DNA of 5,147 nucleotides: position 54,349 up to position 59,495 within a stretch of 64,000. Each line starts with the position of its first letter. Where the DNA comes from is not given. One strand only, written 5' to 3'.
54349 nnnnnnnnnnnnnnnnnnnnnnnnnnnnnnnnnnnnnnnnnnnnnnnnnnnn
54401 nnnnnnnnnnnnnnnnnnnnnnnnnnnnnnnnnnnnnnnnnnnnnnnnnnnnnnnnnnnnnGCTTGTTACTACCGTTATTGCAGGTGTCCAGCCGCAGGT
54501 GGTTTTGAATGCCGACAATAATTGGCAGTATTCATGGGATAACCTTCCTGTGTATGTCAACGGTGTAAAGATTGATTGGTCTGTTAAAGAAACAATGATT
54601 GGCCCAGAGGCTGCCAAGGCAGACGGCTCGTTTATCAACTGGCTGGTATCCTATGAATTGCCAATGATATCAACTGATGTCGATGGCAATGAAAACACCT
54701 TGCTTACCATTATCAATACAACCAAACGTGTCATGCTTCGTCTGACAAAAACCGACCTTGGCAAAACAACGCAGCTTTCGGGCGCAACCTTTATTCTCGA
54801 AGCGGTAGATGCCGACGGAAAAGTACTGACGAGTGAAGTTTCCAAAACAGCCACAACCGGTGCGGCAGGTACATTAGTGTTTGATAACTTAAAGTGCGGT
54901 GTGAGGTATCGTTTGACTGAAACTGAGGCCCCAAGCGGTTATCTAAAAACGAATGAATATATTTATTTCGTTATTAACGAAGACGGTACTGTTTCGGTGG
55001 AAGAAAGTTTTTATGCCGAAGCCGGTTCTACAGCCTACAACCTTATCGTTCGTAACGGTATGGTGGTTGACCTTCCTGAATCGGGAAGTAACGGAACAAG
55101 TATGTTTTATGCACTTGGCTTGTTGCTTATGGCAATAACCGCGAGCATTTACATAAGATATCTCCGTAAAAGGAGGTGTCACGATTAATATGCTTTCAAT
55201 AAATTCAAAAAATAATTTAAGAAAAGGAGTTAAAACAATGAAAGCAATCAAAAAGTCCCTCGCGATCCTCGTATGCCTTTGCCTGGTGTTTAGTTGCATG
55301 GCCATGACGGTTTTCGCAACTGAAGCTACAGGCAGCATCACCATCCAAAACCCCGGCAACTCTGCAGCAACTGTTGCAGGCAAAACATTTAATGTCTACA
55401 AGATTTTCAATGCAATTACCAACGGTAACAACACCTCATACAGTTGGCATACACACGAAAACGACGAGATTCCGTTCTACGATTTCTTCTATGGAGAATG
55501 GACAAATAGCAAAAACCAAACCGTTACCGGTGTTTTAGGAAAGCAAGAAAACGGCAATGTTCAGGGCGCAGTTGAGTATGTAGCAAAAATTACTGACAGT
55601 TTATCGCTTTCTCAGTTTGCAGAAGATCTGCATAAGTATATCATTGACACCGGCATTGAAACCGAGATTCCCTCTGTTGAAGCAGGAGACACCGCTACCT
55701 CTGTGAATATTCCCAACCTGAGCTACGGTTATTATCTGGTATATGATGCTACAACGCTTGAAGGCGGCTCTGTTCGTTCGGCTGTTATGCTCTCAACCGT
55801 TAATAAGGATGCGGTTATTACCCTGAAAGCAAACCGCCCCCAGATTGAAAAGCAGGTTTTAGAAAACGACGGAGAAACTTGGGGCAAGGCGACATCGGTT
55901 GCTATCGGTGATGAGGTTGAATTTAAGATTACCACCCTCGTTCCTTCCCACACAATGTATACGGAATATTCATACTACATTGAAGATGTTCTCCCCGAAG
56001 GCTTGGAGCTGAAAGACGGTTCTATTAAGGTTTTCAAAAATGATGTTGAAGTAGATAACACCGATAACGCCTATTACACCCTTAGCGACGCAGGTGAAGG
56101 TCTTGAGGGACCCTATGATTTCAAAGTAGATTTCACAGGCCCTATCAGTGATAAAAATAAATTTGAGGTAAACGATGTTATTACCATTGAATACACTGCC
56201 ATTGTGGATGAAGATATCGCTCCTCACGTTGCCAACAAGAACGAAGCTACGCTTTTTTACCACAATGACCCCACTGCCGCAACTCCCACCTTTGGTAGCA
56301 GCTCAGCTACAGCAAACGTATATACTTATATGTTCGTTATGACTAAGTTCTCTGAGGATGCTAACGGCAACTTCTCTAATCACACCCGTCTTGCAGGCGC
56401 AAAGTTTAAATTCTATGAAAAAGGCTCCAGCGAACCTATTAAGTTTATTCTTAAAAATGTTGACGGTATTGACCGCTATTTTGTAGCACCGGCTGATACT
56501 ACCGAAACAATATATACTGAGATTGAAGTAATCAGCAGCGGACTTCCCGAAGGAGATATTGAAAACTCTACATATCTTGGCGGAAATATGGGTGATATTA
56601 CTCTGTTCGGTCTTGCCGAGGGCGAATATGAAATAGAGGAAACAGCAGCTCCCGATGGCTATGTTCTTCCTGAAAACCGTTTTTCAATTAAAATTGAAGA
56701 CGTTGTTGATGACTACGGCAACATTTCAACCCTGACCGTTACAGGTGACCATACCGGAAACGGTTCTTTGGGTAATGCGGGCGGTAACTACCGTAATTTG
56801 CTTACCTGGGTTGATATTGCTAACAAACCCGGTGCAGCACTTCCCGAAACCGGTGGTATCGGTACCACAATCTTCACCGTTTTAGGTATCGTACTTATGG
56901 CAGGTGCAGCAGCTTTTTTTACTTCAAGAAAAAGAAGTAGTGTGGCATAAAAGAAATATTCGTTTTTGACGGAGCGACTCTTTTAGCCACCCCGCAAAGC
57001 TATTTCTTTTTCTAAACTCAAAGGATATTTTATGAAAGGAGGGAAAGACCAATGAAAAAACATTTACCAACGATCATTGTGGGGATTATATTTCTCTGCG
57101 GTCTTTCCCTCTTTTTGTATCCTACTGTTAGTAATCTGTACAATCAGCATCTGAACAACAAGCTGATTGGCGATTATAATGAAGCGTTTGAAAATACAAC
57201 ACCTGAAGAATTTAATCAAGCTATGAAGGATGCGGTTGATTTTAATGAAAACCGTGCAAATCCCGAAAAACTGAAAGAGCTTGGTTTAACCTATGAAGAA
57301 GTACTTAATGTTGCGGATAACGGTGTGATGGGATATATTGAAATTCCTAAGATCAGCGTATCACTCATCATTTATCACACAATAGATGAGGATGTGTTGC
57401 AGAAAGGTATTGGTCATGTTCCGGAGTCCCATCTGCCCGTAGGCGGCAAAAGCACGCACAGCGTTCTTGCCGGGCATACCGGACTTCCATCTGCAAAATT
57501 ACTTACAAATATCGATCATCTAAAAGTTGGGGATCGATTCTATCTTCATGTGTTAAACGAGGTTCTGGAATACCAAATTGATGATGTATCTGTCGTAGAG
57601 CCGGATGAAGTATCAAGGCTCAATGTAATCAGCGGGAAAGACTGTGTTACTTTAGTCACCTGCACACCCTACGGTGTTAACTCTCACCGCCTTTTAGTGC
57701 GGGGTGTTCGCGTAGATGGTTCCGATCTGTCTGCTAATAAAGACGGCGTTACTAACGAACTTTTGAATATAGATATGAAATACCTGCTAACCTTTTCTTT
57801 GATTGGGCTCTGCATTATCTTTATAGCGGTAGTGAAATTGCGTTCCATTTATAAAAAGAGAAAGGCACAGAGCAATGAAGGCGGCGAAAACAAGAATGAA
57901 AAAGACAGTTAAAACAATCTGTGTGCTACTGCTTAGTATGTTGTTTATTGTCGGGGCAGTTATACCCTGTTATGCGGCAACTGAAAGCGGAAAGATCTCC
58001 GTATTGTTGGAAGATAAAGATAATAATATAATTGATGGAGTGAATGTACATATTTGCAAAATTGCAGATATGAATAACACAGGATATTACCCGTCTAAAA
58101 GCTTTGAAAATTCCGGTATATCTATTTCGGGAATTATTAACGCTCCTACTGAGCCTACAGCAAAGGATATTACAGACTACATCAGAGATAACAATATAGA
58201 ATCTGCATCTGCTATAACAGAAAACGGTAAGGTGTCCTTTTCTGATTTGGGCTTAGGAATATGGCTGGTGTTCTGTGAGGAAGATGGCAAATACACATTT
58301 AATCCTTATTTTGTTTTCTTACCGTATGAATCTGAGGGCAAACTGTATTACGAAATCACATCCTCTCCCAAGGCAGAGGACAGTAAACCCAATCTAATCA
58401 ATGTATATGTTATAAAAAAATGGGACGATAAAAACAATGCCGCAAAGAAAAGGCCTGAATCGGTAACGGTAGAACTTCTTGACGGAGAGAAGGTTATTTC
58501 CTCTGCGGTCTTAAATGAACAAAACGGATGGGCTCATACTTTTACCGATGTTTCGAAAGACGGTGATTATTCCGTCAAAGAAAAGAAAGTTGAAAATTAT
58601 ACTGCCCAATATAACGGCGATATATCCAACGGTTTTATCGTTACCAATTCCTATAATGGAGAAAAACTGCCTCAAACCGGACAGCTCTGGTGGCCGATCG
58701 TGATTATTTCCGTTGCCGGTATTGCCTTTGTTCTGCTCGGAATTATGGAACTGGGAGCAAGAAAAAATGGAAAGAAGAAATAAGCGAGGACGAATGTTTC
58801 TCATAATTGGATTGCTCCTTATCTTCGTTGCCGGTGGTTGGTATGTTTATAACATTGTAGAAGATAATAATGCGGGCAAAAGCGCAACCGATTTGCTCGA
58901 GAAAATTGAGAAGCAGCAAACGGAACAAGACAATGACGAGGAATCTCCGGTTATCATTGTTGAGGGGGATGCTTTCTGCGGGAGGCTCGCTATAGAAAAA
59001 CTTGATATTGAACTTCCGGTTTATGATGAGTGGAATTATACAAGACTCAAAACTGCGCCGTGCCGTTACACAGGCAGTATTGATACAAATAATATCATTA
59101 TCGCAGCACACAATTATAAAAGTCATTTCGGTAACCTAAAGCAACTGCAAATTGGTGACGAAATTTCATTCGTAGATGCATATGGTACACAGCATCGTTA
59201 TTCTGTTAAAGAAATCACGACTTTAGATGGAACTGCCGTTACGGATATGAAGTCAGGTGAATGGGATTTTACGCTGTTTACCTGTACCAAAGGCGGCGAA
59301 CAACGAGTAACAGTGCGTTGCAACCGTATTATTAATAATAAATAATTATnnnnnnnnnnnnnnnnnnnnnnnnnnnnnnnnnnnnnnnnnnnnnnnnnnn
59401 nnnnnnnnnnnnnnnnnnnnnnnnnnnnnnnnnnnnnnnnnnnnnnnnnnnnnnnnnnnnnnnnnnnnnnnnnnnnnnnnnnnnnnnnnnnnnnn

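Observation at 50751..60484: AT-rich ~9.7 kb island inserted into the 3' end of tRNA-Ser(CGA), bounded by a 15 bp direct repeat, carrying a complete sortase-pilus locus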

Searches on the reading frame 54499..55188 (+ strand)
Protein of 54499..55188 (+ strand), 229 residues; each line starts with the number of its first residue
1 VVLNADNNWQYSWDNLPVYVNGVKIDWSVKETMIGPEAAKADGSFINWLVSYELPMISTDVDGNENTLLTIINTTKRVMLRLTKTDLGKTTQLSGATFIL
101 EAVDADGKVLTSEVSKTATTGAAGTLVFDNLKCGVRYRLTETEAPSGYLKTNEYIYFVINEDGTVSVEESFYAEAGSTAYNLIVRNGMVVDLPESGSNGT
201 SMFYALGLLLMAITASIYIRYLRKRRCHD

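Call 7: search_protein_families(library=pfam, proteins=[window:54499-55188:+], max_evalue=0.01)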
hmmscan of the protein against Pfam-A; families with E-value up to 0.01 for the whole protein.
window:54499-55188:+ (229 aa): 3 families
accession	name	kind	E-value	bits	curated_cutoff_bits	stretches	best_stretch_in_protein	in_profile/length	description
PF17802.7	SpaA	-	3.1e-18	66.1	23.1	1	80-167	3-85/91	Prealbumin-like fold domain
PF05738.19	Cna_B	-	4.2e-07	30.7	22.3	1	3-33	38-69/87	Cna protein B-type domain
PF00746.26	Gram_pos_anchor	-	0.00059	20.2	20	1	192-226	9-40/43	LPXTG cell wall anchor motif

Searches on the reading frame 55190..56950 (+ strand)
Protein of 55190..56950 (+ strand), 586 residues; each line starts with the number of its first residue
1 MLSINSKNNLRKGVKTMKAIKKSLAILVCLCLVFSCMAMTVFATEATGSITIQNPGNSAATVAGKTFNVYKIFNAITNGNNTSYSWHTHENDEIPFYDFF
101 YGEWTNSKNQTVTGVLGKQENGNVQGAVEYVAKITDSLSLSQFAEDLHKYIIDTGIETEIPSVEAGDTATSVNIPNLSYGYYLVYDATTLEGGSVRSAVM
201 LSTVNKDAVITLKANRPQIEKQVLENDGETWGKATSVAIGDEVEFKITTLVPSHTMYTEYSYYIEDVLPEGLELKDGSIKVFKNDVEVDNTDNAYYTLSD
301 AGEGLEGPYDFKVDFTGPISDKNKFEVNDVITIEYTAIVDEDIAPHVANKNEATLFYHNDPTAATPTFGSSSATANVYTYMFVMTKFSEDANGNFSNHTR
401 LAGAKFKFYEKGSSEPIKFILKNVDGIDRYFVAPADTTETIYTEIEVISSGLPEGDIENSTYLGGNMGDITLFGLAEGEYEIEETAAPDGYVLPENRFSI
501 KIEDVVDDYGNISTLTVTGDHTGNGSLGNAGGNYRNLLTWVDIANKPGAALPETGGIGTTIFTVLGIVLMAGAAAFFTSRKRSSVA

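Call 7: search_protein_families(library=pfam, proteins=[window:55190-56950:+], max_evalue=0.01)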
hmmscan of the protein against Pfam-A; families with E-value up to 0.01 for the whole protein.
window:55190-56950:+ (586 aa): 4 families
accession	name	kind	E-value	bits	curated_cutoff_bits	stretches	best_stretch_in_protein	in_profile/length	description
PF16569.11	GramPos_pilinBB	-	7.5e-15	56.2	30.5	1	239-361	1-116/116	Gram-positive pilin backbone subunit 2, Cna-B-like domain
PF17802.7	SpaA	-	4e-12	46.6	23.1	1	397-504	12-78/91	Prealbumin-like fold domain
PF00746.26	Gram_pos_anchor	-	2.4e-07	31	20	1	545-582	3-40/43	LPXTG cell wall anchor motif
PF18099.7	CBM_35_2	-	0.0044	17.5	23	0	165-231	10-78/112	Carbohydrate binding module (family 35)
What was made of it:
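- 55238..56950 (+): Major (backbone) pilin of the SpaH/EbpB family, with an LPETG sorting signal. GramPos_pilinBB, SpaA and Gram_pos_anchor domains (call 7).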

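Call 41: search_protein_families(library=ncbifam, proteins=[window:55190-56950:+], max_evalue=0.001)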
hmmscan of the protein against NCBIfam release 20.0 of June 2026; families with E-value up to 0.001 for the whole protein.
window:55190-56950:+ (586 aa): 4 families
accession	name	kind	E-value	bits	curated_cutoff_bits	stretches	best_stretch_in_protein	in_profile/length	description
NF033902.0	iso_D2_wall_anc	subfamily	6.5e-29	101.1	95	1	21-580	6-539/540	SpaH/EbpB family LPXTG-anchored major pilin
TIGR04226.1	RrgB_K2N_iso_D2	domain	2.1e-17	64.1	30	1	216-357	2-122/123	isopeptide-forming domain-containing fimbrial protein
TIGR01167.1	LPXTG_anchor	domain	2.2e-07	31.2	15.9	1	551-582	2-33/34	LPXTG cell wall anchor domain-containing protein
NF053819.1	EF0750_LPXTG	subfamily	5.9e-05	23.5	47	0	545-582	67-104/105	EF2685/EF0750 family sortase-dependent surface protein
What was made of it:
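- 55238..56950 (+): NF033902 scores 101 bits against a cut-off of 95, plus TIGR04226 (call 41).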

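Call 79: search_solved_structures(query=window:55190-56950:+, max_evalue=0.01)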
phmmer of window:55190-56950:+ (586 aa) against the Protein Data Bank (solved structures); distinct sequences matched with E-value up to 0.01: 9.
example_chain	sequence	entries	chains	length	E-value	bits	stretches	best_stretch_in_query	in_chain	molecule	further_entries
9uvr_A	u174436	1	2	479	6.6e-34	121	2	116-415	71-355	Surface protein, putative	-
8wxd_A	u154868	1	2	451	7.5e-29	104.3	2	116-415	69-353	Surface protein, putative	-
9uvm_A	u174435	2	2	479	1e-26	97.2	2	127-413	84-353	FimA fimbrial subunit-like protein, putative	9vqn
8wg6_A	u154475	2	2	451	5.9e-22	81.5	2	127-413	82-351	FimA fimbrial subunit-like protein, putative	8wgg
5xcc_A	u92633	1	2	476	2.7e-13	52.9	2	466-560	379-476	Probable surface protein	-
6ixy_A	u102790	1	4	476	3.9e-13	52.4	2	466-560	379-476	pilin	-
6fwv_A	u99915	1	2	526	1.8e-05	27.1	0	468-504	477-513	Collagen Adhesion protein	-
9lty_A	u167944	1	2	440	0.00028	23.1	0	460-516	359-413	Isopeptide-forming domain-containing fimbrial protein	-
5yxg_A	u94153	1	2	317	0.0029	19.8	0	402-495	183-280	Pilus assembly protein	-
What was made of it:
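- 55238..56950 (+): PDB relatives are FimA-like pilins (call 79).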

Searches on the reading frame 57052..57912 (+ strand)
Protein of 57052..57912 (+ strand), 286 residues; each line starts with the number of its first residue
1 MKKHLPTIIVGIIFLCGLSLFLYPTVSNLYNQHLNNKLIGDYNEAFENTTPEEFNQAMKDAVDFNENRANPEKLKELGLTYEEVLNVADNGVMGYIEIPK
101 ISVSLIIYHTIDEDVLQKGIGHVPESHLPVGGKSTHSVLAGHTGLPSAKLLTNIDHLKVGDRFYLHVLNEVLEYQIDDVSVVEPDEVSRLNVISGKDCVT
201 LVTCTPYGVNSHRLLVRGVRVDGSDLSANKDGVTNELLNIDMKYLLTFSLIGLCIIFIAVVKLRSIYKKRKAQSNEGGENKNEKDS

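Call 7: search_protein_families(library=pfam, proteins=[window:57052-57912:+], max_evalue=0.01)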
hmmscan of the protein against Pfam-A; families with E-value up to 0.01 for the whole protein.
window:57052-57912:+ (286 aa): 1 family
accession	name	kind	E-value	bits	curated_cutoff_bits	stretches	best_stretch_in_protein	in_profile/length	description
PF04203.18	Sortase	-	6.7e-24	84.5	26.6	1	96-220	1-124/125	Sortase domain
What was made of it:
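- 57052..57912 (+): Class C (pilin-polymerising) sortase. Sortase domain (call 7).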

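Call 41: search_protein_families(library=ncbifam, proteins=[window:57052-57912:+], max_evalue=0.001)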
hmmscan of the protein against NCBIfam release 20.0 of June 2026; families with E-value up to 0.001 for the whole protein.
window:57052-57912:+ (286 aa): 6 families
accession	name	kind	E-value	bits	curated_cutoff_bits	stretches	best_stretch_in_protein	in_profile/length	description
NF033745.1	class_C_sortase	subfamily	2.7e-74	249.6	160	1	12-220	3-220/220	class C sortase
TIGR01076.1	sortase_fam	subfamily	5.1e-47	159.1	39.35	1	94-221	1-128/136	sortase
NF058671.1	sortase_SrtD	exception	6.2e-20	71.7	140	1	56-207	44-171/187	class D sortase, LPxTATN-specific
NF033746.1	class_D_sortase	subfamily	2.8e-18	66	165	1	89-207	6-117/135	class D sortase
NF033747.1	class_E_sortase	subfamily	6.7e-14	52.2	160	1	63-219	50-204/211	class E sortase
TIGR03784.1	marine_sortase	equivalog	3e-06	27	158.25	1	88-210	46-162/174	class GN sortase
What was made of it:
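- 57052..57912 (+): NF033745 scores 249.6 bits against a cut-off of 160 (call 41).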

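Call 46: find_related_loci(query=window:57052-57912:+, collection=genome_contigs, flank=10000)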
Query window:57052-57912:+ (286 aa) in genome_contigs; peptide patterns used: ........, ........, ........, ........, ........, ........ (x = any residue, [..] = any of these).
105 stretches matched a pattern; 25 encode a relative of the query (tblastn E <= 1e-3); 25 distinct loci.
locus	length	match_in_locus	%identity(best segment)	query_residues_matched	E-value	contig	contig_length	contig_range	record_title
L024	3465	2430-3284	87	1-285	6e-174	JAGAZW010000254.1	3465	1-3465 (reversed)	MAG: Clostridia bacterium isolate RGIG8925 Water_deer_Rectum-1__c418056, whole genome shotgun sequence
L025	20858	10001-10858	85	1-286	4e-165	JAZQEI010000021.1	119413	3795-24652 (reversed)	MAG: Acutalibacteraceae bacterium isolate T1900044635_TS20190101.MAGScoT_cleanbin_000005 SGB_1125_k141_924690, whole gen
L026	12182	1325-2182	85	1-286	1e-164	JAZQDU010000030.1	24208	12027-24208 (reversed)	MAG: Acutalibacteraceae bacterium isolate T1900044636_TS20190102.MAGScoT_cleanbin_000015 SGB_1147_k141_1670982, whole ge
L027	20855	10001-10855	86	1-285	6e-165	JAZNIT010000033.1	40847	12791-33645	MAG: Acutalibacteraceae bacterium isolate T1900044684_TS20190150.MAGScoT_cleanbin_000007 SGB_1709_k141_296386, whole gen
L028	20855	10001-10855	84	1-285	5e-164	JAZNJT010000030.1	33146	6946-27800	MAG: Acutalibacteraceae bacterium isolate T1900044679_TS20190145.MAGScoT_cleanbin_000011 SGB_1663_k141_466496, whole gen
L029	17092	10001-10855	85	1-285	8e-164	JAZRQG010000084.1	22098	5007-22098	MAG: Acutalibacteraceae bacterium isolate T1900045365_YK20190055.MAGScoT_cleanbin_000018 SGB_6840_k141_2628976, whole ge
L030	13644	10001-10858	83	1-286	2e-163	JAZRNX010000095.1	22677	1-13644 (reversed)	MAG: Acutalibacteraceae bacterium isolate T1900045400_YK20190090.MAGScoT_cleanbin_000005 SGB_6976_k141_53379, whole geno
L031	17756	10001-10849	85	1-283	3e-162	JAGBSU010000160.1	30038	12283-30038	MAG: Clostridia bacterium isolate RGIG9414 Yak_Cecum-2__c759411, whole genome shotgun sequence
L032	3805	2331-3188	84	1-286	8e-168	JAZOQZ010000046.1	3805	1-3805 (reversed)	MAG: Clostridia bacterium isolate T1900045564_YK20190258.MAGScoT_cleanbin_000004 SGB_7926_k141_580014, whole genome shot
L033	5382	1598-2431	85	1-278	9e-163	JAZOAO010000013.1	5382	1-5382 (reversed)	MAG: Acutalibacteraceae bacterium isolate T1900044763_TS20190229.MAGScoT_cleanbin_000012 SGB_2377_k141_1629896, whole ge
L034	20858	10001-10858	83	1-286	3e-160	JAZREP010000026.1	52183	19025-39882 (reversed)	MAG: Acutalibacteraceae bacterium isolate T1900045499_YK20190193.MAGScoT_cleanbin_000003 SGB_7473_k141_1388681, whole ge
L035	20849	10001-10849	82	1-283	4e-160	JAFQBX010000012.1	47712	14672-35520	MAG: Clostridia bacterium isolate RGIG1679 Goat_Cecum-2__c220082, whole genome shotgun sequence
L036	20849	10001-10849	81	1-283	2e-159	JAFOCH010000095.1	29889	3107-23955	MAG: Clostridia bacterium isolate RGIG337 Dairy_cattle_Colon-2__c716647, whole genome shotgun sequence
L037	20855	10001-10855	83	1-286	2e-159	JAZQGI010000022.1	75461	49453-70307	MAG: Acutalibacteraceae bacterium isolate T1900044631_TS20190097.MAGScoT_cleanbin_000007 SGB_1034_k141_2458847, whole ge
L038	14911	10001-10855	82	1-285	2e-158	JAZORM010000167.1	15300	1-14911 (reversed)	MAG: Acutalibacteraceae bacterium isolate T1900045556_YK20190250.MAGScoT_cleanbin_000023 SGB_7899_k141_760829, whole gen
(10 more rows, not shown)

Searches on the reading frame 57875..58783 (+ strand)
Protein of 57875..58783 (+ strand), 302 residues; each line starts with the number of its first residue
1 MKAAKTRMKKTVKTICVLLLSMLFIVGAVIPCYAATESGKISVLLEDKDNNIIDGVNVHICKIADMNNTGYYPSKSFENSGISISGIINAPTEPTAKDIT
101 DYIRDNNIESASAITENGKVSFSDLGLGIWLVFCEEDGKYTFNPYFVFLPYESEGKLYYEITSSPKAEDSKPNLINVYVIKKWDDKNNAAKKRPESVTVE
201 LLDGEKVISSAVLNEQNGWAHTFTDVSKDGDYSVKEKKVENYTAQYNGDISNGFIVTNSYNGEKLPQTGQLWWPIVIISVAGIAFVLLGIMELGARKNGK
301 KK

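Call 7: search_protein_families(library=pfam, proteins=[window:57875-58783:+], max_evalue=0.01)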
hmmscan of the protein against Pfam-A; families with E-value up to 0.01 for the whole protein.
window:57875-58783:+ (302 aa): 1 family
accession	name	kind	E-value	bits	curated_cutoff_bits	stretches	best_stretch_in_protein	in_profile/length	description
PF05738.19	Cna_B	-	8.5e-19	68.2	22.3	1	178-258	2-86/87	Cna protein B-type domain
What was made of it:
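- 57896..58783 (+): Minor pilin, probably basal. It has a Cna_B domain and an LPQTG sorting signal. Cna_B 8.5e-19 (call 7).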

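Call 41: search_protein_families(library=ncbifam, proteins=[window:57875-58783:+], max_evalue=0.001)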
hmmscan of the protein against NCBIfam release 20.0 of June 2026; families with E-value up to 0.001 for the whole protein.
window:57875-58783:+ (302 aa): 1 family
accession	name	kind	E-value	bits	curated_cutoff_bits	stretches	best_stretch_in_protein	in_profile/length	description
NF033902.0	iso_D2_wall_anc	subfamily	0.00017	20.5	95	1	88-173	116-209/540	SpaH/EbpB family LPXTG-anchored major pilin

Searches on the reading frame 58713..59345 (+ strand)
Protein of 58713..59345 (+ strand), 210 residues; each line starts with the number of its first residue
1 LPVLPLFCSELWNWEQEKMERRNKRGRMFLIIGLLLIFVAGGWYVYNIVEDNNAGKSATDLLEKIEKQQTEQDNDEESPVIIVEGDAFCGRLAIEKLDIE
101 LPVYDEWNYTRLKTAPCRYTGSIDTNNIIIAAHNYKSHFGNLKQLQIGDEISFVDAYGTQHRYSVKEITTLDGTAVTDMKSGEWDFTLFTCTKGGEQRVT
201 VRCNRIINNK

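Call 7: search_protein_families(library=pfam, proteins=[window:58713-59345:+], max_evalue=0.01)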
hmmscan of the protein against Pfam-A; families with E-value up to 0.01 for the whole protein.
window:58713-59345:+ (210 aa): 1 family
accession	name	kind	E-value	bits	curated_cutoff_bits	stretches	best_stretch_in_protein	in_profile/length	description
PF04203.18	Sortase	-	4.2e-17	62.5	26.6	1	92-205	1-124/125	Sortase domain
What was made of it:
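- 58794..59345 (+): Second sortase of unassigned class, followed by the operon terminator at 59352-59386. Sortase domain 4.2e-17 (call 7).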

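Call 41: search_protein_families(library=ncbifam, proteins=[window:58713-59345:+], max_evalue=0.001)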
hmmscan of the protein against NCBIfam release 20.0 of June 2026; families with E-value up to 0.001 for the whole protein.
window:58713-59345:+ (210 aa): 6 families
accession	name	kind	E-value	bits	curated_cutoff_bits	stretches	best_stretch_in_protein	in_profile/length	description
NF033745.1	class_C_sortase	subfamily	1e-12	48.3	160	1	52-205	56-220/220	class C sortase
NF058671.1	sortase_SrtD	exception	1.5e-11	44.3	140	1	28-191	4-168/187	class D sortase, LPxTATN-specific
TIGR01076.1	sortase_fam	subfamily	3.2e-10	39.9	39.35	1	90-207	1-129/136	sortase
NF033747.1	class_E_sortase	subfamily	2.4e-08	34.1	160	1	26-167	5-158/211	class E sortase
NF033746.1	class_D_sortase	subfamily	3.3e-06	27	165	1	88-191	9-114/135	class D sortase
TIGR03784.1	marine_sortase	equivalog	8.6e-06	25.5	158.25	1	124-191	89-156/174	class GN sortase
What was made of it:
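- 58794..59345 (+): It falls below every class cut-off in NCBIfam (call 41).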

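Call 78: search_solved_structures(query=window:58794-59345:+, max_evalue=0.01)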
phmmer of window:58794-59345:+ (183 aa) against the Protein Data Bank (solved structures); distinct sequences matched with E-value up to 0.01: 6.
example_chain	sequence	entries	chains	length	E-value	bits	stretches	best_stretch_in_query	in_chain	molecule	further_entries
24rr_A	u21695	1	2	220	8.2e-06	29.1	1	62-179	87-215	Ebp pilus assembly class C sortase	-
5hu4_A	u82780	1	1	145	0.00017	24.8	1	59-169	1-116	Cysteine protease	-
4d70_A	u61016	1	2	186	0.00036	23.7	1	97-177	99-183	SORTASE FAMILY PROTEIN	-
4d7w_A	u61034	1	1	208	0.00037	23.7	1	43-182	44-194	SORTASE FAMILY PROTEIN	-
8gmx_A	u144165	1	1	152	0.0036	20.5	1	62-166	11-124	Class C sortase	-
2xwg_A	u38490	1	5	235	0.0088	19.2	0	55-169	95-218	SORTASE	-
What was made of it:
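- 58794..59345 (+): The best PDB match is the Ebp class C sortase (call 78).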
